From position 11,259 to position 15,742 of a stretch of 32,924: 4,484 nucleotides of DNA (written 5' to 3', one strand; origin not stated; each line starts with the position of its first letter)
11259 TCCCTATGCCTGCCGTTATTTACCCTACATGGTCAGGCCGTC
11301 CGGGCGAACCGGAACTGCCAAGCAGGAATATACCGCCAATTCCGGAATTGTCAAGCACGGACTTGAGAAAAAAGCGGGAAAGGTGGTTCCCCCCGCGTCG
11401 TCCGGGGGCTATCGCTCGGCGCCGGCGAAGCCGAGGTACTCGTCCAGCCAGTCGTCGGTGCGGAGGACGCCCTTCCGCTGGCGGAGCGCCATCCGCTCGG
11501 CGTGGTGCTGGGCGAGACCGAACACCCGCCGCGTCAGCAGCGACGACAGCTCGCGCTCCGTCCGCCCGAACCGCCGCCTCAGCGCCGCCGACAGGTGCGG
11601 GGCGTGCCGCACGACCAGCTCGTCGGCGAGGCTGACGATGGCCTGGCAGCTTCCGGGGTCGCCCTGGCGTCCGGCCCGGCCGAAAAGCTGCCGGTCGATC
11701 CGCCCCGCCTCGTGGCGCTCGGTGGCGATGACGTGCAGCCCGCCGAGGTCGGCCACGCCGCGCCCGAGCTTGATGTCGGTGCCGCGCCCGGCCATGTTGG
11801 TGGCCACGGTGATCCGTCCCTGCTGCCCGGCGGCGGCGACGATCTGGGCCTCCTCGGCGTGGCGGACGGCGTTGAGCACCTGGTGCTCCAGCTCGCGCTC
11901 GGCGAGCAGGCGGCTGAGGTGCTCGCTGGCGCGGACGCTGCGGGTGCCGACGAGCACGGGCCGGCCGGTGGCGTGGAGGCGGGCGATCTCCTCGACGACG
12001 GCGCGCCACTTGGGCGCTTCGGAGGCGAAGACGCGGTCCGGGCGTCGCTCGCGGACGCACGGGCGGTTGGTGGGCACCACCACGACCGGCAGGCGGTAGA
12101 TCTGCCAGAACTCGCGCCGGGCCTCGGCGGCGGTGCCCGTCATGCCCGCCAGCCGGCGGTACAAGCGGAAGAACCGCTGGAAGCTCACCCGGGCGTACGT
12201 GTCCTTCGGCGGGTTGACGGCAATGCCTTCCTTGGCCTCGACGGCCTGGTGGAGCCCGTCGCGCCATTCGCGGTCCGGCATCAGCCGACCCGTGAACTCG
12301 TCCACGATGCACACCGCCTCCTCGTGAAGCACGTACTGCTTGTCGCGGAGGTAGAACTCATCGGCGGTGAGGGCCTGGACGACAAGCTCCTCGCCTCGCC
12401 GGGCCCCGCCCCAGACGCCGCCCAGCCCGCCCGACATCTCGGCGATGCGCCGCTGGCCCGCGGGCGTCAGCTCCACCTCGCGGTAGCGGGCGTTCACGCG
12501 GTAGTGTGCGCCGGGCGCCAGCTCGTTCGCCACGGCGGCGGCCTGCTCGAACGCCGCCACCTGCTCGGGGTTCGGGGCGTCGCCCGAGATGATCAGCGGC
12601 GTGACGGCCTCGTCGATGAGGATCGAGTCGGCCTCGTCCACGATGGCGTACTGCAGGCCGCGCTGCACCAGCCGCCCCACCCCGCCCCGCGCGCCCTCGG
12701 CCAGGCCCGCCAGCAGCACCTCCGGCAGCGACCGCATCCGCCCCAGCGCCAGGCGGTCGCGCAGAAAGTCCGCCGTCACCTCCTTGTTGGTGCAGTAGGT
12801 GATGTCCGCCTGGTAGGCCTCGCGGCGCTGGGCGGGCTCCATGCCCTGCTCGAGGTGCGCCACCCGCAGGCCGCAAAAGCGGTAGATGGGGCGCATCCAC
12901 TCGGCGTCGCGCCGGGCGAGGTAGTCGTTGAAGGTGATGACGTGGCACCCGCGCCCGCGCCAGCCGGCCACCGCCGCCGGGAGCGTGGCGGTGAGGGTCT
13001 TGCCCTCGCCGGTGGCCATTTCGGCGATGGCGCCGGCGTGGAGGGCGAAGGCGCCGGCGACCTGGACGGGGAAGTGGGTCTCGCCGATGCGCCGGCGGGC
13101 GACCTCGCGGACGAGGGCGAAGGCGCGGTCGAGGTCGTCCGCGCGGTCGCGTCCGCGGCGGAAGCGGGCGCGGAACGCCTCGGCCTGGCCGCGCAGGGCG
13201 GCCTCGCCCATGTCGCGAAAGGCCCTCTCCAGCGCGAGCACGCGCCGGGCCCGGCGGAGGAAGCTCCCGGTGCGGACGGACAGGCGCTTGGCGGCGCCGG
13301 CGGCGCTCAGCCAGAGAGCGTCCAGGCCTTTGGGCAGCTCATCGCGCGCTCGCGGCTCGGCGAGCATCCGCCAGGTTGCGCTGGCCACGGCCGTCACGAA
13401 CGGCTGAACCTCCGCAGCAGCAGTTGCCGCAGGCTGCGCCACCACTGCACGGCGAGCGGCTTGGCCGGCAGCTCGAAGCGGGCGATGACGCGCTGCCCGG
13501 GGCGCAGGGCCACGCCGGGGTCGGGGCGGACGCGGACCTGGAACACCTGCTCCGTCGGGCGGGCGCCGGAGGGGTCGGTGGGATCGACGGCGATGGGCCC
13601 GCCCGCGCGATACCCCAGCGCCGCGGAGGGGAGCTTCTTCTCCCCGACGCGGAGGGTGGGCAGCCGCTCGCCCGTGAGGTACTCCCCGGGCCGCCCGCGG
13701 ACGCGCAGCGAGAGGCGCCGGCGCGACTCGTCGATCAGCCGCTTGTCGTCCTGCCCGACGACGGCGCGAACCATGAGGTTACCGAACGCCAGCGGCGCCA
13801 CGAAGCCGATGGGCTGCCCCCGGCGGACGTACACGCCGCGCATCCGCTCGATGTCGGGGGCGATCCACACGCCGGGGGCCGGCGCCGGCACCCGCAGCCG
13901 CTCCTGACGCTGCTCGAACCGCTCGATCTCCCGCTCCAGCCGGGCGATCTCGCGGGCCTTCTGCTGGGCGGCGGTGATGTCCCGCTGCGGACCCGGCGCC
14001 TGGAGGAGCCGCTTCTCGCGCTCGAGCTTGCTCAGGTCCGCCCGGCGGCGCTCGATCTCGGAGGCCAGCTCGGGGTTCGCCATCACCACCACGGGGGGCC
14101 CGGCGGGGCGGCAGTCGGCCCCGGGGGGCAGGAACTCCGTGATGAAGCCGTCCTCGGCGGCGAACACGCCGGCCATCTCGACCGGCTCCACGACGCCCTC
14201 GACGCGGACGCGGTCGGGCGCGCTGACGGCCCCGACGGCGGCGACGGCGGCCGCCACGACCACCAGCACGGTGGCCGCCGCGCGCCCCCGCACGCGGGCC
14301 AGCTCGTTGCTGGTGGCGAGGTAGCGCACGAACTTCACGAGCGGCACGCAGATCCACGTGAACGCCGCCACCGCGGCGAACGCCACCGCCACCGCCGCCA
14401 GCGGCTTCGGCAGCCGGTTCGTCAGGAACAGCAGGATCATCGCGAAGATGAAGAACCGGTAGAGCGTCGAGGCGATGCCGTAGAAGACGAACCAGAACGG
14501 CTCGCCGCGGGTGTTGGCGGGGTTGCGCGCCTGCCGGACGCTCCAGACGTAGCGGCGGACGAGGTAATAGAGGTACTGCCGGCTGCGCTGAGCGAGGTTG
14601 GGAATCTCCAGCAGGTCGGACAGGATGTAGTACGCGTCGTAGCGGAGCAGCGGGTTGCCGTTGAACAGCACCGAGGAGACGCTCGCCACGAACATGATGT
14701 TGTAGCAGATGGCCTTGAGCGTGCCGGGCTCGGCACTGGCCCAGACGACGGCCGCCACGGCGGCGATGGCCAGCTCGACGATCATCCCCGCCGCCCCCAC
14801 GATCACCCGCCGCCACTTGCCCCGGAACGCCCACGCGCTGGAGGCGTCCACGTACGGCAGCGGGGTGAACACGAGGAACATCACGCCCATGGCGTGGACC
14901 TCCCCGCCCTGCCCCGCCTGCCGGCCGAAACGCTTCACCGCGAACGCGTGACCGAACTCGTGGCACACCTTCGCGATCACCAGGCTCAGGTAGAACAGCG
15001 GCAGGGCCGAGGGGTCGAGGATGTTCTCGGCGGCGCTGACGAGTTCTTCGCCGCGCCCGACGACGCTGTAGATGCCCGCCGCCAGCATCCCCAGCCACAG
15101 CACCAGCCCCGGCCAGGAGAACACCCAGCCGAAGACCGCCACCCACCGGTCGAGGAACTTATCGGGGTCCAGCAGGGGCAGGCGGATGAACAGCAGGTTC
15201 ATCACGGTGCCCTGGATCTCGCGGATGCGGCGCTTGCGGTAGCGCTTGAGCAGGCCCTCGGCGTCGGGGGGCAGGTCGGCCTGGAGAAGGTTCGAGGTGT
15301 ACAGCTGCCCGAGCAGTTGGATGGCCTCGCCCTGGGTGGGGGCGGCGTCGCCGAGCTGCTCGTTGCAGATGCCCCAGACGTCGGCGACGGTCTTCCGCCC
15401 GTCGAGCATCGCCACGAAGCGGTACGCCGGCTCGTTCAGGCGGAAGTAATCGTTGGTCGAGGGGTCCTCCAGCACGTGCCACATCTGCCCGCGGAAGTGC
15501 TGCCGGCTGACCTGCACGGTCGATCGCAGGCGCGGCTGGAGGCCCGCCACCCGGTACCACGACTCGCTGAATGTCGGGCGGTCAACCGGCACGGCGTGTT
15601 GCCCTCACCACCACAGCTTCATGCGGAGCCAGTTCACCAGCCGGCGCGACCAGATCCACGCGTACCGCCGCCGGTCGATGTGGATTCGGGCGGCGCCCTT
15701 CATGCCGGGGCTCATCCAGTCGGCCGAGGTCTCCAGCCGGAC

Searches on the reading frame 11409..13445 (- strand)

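Call 9: search_protein_families(library=pfam, proteins=[window:11409-13445:-], max_evalue=0.001)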
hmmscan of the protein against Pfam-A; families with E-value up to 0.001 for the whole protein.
window:11409-13445:- (678 aa): 5 families
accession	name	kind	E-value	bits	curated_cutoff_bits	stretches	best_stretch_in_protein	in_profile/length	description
PF07517.20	SecA_DEAD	-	2.8e-103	345.6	24.6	1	63-447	17-290/290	SecA DEAD-like domain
PF21090.3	P-loop_SecA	-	5.5e-58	196.4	27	2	462-561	1-100/205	SecA P-loop domain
PF01043.26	SecA_PP_bind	-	2e-24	86.7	23.5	1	296-403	3-110/110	SecA preprotein cross-linking domain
PF00270.35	DEAD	-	9.7e-05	22.6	26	1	139-276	17-130/167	DEAD/DEAH box helicase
PF00271.37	Helicase_C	-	0.00014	22.5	23.5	0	481-585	4-108/110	Helicase conserved C-terminal domain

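Call 98: search_protein_families(library=ncbifam, proteins=[window:11409-13445:-], max_evalue=0.00001)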
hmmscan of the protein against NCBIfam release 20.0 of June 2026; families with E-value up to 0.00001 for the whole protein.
window:11409-13445:- (678 aa): 8 families
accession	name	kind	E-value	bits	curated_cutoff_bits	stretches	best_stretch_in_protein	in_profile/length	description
NF009538.1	PRK12904.1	equivalog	4.7e-194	646.9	814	2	64-561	19-491/814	preprotein translocase subunit SecA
TIGR00963.1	secA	equivalog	4e-190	633.9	800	2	71-561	3-473/787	preprotein translocase subunit SecA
NF006630.0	PRK09200.1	subfamily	1.2e-186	622.2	862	1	64-668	19-606/789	preprotein translocase subunit SecA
TIGR04397.1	SecA2_Bac_anthr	exception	9.9e-171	569.6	1085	1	61-669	15-602/774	accessory Sec system translocase SecA2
NF009536.0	PRK12901.1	equivalog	7.7e-168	560.7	1493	2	355-668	494-808/1118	preprotein translocase subunit SecA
TIGR03714.1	secA2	equivalog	6e-154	514.2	930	1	65-664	12-599/762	accessory Sec system translocase SecA2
TIGR04221.1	SecA2_Mycobac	equivalog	3.5e-142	475.2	725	1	78-617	36-555/762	accessory Sec system translocase SecA2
NF012136.0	SecA2_Lm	equivalog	2.1e-132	442.7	1100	1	66-668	18-601/776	accessory Sec system translocase SecA2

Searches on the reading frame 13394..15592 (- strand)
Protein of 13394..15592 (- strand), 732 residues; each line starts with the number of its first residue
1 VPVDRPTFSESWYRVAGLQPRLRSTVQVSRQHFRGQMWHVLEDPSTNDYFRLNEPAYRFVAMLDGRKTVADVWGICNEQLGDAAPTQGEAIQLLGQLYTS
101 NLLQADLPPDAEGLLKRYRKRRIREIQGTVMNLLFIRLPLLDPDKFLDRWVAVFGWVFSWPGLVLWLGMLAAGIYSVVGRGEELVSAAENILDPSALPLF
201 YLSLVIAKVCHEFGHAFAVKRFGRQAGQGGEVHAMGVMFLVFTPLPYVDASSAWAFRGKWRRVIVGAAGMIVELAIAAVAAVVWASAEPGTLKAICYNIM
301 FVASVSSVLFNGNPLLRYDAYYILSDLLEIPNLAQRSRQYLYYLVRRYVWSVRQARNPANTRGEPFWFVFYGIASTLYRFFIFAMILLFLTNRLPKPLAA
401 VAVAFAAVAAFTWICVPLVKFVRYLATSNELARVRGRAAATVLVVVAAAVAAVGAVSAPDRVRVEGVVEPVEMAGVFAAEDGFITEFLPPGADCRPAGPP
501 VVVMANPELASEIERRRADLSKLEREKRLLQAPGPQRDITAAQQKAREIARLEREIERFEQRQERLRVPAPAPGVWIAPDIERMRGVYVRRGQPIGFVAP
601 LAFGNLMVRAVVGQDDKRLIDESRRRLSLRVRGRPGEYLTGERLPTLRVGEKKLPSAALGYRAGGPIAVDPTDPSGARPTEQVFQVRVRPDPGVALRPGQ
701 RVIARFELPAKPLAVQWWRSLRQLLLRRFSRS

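Call 9: search_protein_families(library=pfam, proteins=[window:13394-15592:-], max_evalue=0.001)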
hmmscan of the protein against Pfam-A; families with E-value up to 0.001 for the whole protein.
window:13394-15592:- (732 aa): 2 families
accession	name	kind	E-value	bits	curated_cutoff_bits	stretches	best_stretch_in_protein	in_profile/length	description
PF05402.18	PqqD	-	3.4e-05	24.5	23.4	1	39-103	2-67/67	Coenzyme PQQ synthesis protein D (PqqD)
PF02163.28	Peptidase_M50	-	0.00072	19.4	27.2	0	200-321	2-106/221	Peptidase family M50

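Call 98: search_protein_families(library=ncbifam, proteins=[window:13394-15592:-], max_evalue=0.00001)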
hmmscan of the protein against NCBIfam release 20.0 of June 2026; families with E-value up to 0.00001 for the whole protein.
window:13394-15592:- (732 aa): 2 families
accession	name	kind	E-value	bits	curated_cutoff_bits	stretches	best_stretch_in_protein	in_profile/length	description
NF041824.1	daptide_HExxH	equivalog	1.5e-43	149.4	300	1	20-424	1-375/379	daptide biosynthesis intramembrane metalloprotease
NF058609.1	RiPP_HExxH_LiaK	equivalog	1.3e-06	28.3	225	1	169-335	66-219/246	YydH/LiaK family epipeptide maturation metalloprotease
